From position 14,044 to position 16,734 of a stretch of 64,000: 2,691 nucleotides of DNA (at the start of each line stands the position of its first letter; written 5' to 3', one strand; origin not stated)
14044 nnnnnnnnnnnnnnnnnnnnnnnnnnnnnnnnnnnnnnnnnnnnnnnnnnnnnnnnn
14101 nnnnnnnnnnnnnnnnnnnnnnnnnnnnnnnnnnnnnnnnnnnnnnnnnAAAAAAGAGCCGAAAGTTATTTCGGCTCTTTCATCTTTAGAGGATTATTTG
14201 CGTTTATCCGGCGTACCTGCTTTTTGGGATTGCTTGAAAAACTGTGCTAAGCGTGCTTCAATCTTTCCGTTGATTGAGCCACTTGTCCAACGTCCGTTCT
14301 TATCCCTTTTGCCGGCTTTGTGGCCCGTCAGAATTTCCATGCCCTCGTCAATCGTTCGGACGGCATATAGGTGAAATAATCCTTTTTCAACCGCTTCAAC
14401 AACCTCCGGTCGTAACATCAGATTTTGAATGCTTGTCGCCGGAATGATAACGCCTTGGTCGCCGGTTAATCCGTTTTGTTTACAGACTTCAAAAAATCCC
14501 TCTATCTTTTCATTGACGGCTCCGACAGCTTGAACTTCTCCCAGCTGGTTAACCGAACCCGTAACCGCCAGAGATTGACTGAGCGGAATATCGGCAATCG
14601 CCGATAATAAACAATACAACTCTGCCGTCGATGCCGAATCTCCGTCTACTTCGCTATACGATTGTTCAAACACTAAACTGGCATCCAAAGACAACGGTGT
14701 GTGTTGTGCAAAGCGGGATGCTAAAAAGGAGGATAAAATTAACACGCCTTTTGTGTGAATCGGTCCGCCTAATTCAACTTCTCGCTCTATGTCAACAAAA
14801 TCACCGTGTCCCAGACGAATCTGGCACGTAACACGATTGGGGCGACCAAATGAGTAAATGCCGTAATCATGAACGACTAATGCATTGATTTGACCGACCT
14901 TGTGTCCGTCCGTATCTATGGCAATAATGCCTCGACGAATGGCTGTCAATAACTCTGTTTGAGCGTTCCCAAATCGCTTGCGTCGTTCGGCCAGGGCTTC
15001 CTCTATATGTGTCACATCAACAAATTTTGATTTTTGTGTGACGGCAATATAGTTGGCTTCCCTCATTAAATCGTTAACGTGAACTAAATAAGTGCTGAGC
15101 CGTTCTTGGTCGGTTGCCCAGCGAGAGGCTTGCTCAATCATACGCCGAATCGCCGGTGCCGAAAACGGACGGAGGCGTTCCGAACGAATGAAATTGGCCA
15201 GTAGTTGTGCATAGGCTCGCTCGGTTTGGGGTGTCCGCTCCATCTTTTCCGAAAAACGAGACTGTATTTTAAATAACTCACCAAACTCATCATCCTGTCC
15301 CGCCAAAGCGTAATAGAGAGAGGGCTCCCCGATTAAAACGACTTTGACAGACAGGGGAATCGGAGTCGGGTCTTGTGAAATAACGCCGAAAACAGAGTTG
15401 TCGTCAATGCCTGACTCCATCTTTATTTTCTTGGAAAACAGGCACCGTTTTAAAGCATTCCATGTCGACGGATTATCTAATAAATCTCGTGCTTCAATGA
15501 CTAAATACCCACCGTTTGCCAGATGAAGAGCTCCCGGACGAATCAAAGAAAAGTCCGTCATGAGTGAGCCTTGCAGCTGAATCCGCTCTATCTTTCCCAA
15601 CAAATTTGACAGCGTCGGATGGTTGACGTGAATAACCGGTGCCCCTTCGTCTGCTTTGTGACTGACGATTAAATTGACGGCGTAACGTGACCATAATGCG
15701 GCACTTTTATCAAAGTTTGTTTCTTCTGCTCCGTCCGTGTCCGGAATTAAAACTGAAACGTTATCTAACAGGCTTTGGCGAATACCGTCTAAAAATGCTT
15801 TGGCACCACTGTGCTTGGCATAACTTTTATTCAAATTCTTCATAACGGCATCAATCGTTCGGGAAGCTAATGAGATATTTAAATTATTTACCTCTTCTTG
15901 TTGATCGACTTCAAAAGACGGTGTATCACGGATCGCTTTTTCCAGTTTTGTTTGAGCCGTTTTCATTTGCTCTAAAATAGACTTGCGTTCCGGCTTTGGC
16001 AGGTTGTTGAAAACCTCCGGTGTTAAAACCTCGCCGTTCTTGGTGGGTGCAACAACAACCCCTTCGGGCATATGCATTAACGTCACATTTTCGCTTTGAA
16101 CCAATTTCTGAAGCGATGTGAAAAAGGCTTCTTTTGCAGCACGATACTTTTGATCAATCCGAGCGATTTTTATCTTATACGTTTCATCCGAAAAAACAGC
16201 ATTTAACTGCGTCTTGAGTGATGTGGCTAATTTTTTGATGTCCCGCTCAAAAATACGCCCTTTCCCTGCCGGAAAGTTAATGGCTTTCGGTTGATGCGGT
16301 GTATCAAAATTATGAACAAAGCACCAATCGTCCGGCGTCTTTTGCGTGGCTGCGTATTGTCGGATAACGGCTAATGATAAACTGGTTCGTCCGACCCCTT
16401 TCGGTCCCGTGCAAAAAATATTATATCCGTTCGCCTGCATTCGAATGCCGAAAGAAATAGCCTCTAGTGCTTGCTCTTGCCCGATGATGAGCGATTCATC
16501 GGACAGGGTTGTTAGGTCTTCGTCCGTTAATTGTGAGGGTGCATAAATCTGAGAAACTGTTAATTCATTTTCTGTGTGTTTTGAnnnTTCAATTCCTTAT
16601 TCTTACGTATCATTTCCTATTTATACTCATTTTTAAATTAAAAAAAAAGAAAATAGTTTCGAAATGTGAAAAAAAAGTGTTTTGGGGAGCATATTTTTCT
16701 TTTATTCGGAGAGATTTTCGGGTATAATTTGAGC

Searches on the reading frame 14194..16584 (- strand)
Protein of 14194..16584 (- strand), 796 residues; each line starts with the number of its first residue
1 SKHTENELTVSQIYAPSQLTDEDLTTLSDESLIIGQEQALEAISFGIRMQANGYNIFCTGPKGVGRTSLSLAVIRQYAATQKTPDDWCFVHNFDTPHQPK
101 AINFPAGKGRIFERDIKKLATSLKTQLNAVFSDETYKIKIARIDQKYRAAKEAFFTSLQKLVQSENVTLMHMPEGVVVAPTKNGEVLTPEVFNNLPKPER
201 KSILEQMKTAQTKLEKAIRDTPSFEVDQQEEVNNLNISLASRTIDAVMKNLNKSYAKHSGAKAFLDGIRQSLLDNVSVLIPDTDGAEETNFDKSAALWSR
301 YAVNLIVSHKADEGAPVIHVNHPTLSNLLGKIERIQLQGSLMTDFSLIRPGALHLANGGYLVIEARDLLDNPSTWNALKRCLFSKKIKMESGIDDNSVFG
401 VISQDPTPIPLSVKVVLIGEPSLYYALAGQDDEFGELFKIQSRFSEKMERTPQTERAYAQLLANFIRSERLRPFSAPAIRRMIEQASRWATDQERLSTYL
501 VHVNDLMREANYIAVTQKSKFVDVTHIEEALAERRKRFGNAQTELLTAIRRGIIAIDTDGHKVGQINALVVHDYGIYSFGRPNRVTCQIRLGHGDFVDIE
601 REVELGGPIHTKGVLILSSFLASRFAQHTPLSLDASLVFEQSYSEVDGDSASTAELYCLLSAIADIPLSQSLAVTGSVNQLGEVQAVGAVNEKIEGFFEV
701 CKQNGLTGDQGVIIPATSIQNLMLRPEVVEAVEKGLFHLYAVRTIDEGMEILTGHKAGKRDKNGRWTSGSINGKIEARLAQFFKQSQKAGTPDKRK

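Call 11: search_protein_families(library=pfam, proteins=[window:14194-16584:-])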
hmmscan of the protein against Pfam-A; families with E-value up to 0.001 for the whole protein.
window:14194-16584:- (796 aa): 4 families
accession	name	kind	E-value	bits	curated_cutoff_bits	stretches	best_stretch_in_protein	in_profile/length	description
PF13654.12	AAA_32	-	9.8e-46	155.5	21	1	313-444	1-132/133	LonB-like, AAA domain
PF20436.4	LonB_AAA-LID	-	1.4e-19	70.3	22.4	1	473-537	1-65/65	Archaeal LonB, AAA+ ATPase LID domain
PF20437.3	LonC_helical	-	1.4e-16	60.6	24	1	86-119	1-34/34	Lon-like LonC helical domain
PF05362.19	Lon_C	-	2.4e-05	24.4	21.1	1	647-747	108-197/205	Lon protease (S16) C-terminal proteolytic domain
